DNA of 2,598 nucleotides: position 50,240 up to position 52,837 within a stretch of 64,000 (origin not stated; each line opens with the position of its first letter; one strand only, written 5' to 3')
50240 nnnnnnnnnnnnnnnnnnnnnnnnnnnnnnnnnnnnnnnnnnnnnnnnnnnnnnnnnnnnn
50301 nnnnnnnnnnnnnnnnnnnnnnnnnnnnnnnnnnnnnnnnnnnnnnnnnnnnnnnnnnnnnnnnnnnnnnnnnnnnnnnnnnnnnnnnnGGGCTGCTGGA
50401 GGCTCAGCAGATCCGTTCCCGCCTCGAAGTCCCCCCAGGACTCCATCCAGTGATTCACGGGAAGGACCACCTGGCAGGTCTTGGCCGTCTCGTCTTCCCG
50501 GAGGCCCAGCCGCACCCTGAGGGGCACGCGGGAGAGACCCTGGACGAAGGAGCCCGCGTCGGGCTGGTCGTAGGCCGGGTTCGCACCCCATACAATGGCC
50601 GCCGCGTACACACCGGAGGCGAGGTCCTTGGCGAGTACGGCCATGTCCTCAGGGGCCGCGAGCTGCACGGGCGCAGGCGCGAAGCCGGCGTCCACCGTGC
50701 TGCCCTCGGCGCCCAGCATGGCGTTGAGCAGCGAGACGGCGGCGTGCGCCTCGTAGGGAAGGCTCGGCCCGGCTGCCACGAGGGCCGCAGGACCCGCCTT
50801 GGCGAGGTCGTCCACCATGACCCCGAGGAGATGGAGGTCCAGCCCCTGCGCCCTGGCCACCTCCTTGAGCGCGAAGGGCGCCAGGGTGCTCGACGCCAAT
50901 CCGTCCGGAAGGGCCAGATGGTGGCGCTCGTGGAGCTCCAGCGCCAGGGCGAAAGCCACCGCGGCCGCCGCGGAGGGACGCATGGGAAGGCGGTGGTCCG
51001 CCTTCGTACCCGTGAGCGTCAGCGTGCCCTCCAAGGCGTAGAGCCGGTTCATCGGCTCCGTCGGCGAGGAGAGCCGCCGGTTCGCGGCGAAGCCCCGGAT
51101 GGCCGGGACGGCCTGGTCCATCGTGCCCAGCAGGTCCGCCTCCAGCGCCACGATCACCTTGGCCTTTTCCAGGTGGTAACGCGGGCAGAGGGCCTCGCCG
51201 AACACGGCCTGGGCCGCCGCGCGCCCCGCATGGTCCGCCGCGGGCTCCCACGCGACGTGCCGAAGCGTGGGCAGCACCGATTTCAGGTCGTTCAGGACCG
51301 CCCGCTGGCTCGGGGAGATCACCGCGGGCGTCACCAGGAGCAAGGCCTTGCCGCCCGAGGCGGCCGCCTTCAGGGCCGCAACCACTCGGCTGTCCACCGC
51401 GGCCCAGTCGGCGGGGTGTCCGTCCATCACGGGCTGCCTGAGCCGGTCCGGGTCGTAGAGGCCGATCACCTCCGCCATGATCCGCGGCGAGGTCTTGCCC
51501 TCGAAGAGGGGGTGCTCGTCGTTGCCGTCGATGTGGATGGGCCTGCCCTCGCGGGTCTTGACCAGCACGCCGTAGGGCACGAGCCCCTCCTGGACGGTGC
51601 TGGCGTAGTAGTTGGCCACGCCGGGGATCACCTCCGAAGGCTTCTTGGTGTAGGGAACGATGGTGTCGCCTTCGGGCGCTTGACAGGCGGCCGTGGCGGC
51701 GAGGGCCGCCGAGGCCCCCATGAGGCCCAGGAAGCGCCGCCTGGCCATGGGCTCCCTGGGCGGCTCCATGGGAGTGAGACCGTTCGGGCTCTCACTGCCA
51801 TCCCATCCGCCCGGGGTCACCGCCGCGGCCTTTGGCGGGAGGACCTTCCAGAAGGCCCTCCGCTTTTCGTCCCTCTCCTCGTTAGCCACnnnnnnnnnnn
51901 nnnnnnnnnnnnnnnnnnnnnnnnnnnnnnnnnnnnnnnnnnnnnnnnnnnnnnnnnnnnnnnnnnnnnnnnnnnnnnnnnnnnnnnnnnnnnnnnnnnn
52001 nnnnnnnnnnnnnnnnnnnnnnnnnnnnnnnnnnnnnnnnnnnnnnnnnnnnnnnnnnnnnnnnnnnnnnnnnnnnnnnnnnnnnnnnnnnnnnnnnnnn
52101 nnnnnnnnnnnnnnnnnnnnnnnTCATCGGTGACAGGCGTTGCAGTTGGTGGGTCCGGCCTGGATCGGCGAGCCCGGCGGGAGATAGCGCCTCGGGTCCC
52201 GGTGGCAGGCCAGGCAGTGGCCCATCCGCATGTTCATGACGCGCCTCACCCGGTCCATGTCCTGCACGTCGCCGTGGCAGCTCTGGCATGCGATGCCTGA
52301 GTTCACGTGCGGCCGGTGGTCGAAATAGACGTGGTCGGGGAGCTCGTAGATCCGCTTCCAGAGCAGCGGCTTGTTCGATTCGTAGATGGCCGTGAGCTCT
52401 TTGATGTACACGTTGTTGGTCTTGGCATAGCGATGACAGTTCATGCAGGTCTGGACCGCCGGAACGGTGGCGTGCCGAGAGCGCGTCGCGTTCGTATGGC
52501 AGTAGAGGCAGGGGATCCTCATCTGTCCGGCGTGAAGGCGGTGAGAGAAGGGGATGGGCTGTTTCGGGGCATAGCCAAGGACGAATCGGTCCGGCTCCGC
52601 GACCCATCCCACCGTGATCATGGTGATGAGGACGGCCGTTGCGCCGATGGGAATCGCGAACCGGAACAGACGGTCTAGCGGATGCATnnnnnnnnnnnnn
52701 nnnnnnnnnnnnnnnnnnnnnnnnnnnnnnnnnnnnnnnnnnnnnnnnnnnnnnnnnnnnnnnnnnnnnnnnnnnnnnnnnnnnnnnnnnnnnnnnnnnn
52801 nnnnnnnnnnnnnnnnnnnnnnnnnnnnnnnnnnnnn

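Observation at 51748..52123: Unannotated 69-aa ORF with a Tat-like, hydrophobic N-terminus between actA and actB, and an ambiguous actB start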

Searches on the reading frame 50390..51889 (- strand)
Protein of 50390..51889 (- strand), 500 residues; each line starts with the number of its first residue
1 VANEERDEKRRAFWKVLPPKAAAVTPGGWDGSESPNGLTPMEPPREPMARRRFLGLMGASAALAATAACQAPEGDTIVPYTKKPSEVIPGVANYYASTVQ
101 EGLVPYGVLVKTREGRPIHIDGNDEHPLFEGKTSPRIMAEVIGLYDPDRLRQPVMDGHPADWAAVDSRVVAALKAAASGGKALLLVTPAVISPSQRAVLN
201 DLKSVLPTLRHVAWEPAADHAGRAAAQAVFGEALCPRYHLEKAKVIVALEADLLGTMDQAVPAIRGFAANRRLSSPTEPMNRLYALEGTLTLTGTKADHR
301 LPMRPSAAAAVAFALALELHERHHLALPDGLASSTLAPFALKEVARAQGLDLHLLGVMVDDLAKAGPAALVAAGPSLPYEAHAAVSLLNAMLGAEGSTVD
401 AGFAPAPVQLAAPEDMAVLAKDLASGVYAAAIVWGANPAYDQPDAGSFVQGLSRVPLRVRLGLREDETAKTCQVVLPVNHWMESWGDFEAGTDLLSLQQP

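Call 10: find_related_loci(query=window:50390-51889:-, collection=genome_contigs, flank=4000)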
Query window:50390-51889:- (500 aa) in genome_contigs; peptide patterns used: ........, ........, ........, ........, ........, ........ (x = any residue, [..] = any of these).
101 stretches matched a pattern; 13 encode a relative of the query (tblastn E <= 1e-3); 12 distinct loci.
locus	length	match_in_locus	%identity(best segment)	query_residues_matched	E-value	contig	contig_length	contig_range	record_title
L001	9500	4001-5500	94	1-500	0e+0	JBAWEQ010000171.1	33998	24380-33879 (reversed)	MAG: Acidobacteriota bacterium isolate MFD02204_ilm_asm_bin14 k127_237133, whole genome shotgun sequence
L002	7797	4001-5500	93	1-500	0e+0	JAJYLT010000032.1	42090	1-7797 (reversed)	MAG: Acidobacteria bacterium isolate DBS2-1.bin89 NODE_1512_length_42090_cov_10.086719, whole genome shotgun sequence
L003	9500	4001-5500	93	1-500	0e+0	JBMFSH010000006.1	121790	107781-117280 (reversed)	MAG: Acidobacteriota bacterium isolate KM4345-20 NODE_6_length_121790_cov_10.370412, whole genome shotgun sequence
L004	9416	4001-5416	61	31-500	0e+0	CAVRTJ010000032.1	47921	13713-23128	MAG: uncultured Acidobacteriota bacterium isolate MFD02923.bin.1.102 genome assembly, contig: contig_5165, whole genome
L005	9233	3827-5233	62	34-500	0e+0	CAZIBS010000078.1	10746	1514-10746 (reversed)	MAG TPA_asm: uncultured Thermoanaerobaculia bacterium isolate SRP128015_co2_300 genome assembly, contig: NODE_4532_lengt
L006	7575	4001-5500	58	6-500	0e+0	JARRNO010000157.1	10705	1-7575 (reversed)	MAG: Acidobacteriota bacterium isolate Spart_126_MAG scaffold_14507, whole genome shotgun sequence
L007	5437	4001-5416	62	31-500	0e+0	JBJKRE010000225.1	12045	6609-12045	MAG: Acidobacteriota bacterium isolate Bin_51 S1Ck127_1767755_flag_1_multi_6.0000_len_12045, whole genome shotgun sequen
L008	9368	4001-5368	54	43-500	1e-140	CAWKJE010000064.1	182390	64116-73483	MAG: uncultured delta proteobacterium isolate MFD04752.bin.1.7 genome assembly, contig: contig_65375, whole genome shotg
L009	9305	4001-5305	53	41-500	2e-137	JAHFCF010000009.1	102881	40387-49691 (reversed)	MAG: Elusimicrobia bacterium isolate nzgw215 NODE_80_length_102882_cov_5.414885, whole genome shotgun sequence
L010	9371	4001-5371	51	49-500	4e-125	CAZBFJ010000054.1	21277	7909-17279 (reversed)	MAG TPA_asm: uncultured Myxococcales bacterium isolate SRP192927_co6_685 genome assembly, contig: NODE_5279_length_21277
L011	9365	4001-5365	51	46-500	4e-116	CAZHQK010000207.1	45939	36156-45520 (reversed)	MAG TPA_asm: uncultured Acidobacteriota bacterium isolate SRP231805_co4_31 genome assembly, contig: k141_13373, whole ge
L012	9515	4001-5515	59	5-500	8e-180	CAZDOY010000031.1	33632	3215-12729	MAG TPA_asm: uncultured Thermoanaerobaculia bacterium isolate binchicken_co151_514 genome assembly, contig: NODE_1672_le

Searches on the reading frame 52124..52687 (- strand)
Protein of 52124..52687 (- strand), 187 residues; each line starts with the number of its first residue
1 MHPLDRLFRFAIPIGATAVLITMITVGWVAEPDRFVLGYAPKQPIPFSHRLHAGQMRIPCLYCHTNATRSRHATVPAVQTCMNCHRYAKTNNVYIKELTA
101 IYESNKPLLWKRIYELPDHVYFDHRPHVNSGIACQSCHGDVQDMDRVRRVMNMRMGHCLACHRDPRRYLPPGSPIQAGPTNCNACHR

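Call 6: search_protein_families(library=ncbifam, proteins=[window:52124-52687:-], max_evalue=1)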
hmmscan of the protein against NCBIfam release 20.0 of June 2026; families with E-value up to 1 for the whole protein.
window:52124-52687:- (187 aa): 15 families
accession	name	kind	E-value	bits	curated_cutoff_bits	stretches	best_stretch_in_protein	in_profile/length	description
NF041781.1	mnquin_red_QrcA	equivalog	1.4e-24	86.6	180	1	19-186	7-173/174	menaquinone reductase multiheme cytochrome c subunit QrcA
NF043011.1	CytC7_Geobact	equivalog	2.2e-07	31.3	120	2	119-187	32-89/89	cytochrome c7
NF041028.1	decahem_GSU2203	exception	3.1e-07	29.9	325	1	117-186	111-181/317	GSU2203 family decaheme c-type cytochrome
TIGR04257.1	nanowire_3heme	domain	7.6e-07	29.2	40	2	118-186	11-74/75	c(7)-type cytochrome triheme domain-containing protein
TIGR03508.1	decahem_SO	subfamily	4.2e-06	26.4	192.2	2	119-186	82-150/258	DmsE family decaheme c-type cytochrome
NF045713.1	CxxCH_16_HmcA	equivalog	0.0001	21.1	400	2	133-187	200-253/541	sulfate respiration complex hexadecaheme cytochrome HmcA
NF008243.0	PRK11019.1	equivalog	0.0024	18.3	96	1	50-90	29-69/88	DksA/TraR family C4-type zinc finger protein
NF040968.1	FeS_ExtO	equivalog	0.0053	15.6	200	2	128-166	35-73/416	selenite/tellurite reduction operon b-type cytochrome iron-sulfur cluster-binding subunit ExtO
NF040967.1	cytc_ExtN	equivalog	0.0069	15.3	200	1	52-163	33-138/415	selenite/tellurite reduction operon c-type cytochrome ExtN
NF047727.1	4hemeCytCCctA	equivalog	0.029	14.5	180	1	133-166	59-91/109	tetraheme c-type cytochrome CctA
TIGR02419.1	C4_traR_proteo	subfamily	0.099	13.2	59.7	1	54-87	29-62/64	phage/conjugal plasmid C-4 type zinc finger protein, TraR family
NF041762.1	diheme_GEGP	equivalog_domain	0.18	10.9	300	1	60-89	29-59/359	GEGP motif-containing diheme protein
TIGR01905.1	paired_CXXCH_1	subfamily_domain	0.26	11.2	25.2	1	78-92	6-20/41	doubled CXXCH domain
NF038038.1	cytoc_DsrJ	equivalog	0.61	10.4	100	1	57-91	90-114/121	sulfate reduction electron transfer complex DsrMKJOP subunit DsrJ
TIGR03153.1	cytochr_NrfH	equivalog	0.7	10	134.2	0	60-164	31-135/138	cytochrome c nitrite reductase small subunit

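Call 7: search_protein_families(library=pfam, proteins=[window:52124-52687:-], max_evalue=1)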
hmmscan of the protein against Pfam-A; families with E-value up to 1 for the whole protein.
window:52124-52687:- (187 aa): 10 families
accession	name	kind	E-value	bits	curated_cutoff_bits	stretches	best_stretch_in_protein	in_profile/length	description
PF14522.11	Cytochrome_C7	-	1.3e-14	54.2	24.8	2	120-187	1-67/67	Cytochrome c7 and related cytochrome c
PF02085.21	Cytochrom_CIII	-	1.4e-09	38.7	22.9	2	40-99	16-66/101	Class III cytochrome C family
PF14537.11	Cytochrom_c3_2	-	5.6e-08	33.6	25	2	55-90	4-38/79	Cytochrome c3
PF22113.1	Mtrc-MtrF_II-IV_dom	-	0.00041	20.4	30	2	60-91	9-41/176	Outer membrane cytochrome MtrC/MtrF-like, domains II/IV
PF02146.23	SIR2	-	0.031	14.6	24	0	50-95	100-148/180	Sir2 family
PF02497.21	Arteri_GP4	-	0.076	13.5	27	1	55-95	20-62/174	Arterivirus glycoprotein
PF11755.13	DUF3311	-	0.21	12.1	30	1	16-38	4-26/61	Protein of unknown function (DUF3311)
PF09699.15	Paired_CXXCH_1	-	0.24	11.6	20.6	0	153-186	4-36/41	Doubled CXXCH motif (Paired_CXXCH_1)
PF01355.22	HIPIP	-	0.3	11.8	22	1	65-92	15-42/66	High potential iron-sulfur protein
PF14843.11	GF_recep_IV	-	0.48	10.7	29.5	0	58-111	49-104/132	Growth factor receptor domain IV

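Call 45: find_related_loci(query=A4, collection=metagenome_contigs, flank=1500)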
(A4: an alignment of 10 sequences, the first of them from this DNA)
Query A4 (187 aa) in metagenome_contigs; peptide patterns used: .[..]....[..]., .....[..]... (x = any residue, [..] = any of these).
600 stretches matched a pattern (row limit reached: there are more); 575 encode a relative of the query (tblastn E <= 1e-3); the best 80 are kept; 80 distinct loci.
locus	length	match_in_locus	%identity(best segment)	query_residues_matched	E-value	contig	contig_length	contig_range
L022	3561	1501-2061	67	1-187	5e-89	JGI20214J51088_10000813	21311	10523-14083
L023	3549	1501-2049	64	5-187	2e-84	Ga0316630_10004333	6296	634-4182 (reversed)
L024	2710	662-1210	64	5-187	9e-85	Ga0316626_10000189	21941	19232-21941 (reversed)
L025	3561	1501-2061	62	1-187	9e-84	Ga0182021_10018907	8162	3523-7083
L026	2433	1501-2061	63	1-187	4e-84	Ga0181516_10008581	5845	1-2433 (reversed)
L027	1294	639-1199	61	1-187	3e-88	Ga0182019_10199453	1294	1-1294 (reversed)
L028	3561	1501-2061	61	1-187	7e-81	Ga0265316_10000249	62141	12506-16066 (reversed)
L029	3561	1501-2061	60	1-187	2e-80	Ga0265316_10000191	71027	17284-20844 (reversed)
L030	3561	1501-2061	60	1-187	1e-80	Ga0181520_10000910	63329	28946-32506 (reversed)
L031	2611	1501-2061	65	1-187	5e-81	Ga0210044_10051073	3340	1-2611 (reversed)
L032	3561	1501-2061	59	1-187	5e-80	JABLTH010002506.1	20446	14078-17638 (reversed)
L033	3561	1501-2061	59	1-187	2e-79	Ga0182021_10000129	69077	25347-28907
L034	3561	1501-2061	60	1-187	1e-79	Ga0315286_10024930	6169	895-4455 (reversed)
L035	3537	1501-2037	61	9-187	3e-79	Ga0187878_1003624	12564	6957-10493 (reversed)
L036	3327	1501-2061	60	1-187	3e-79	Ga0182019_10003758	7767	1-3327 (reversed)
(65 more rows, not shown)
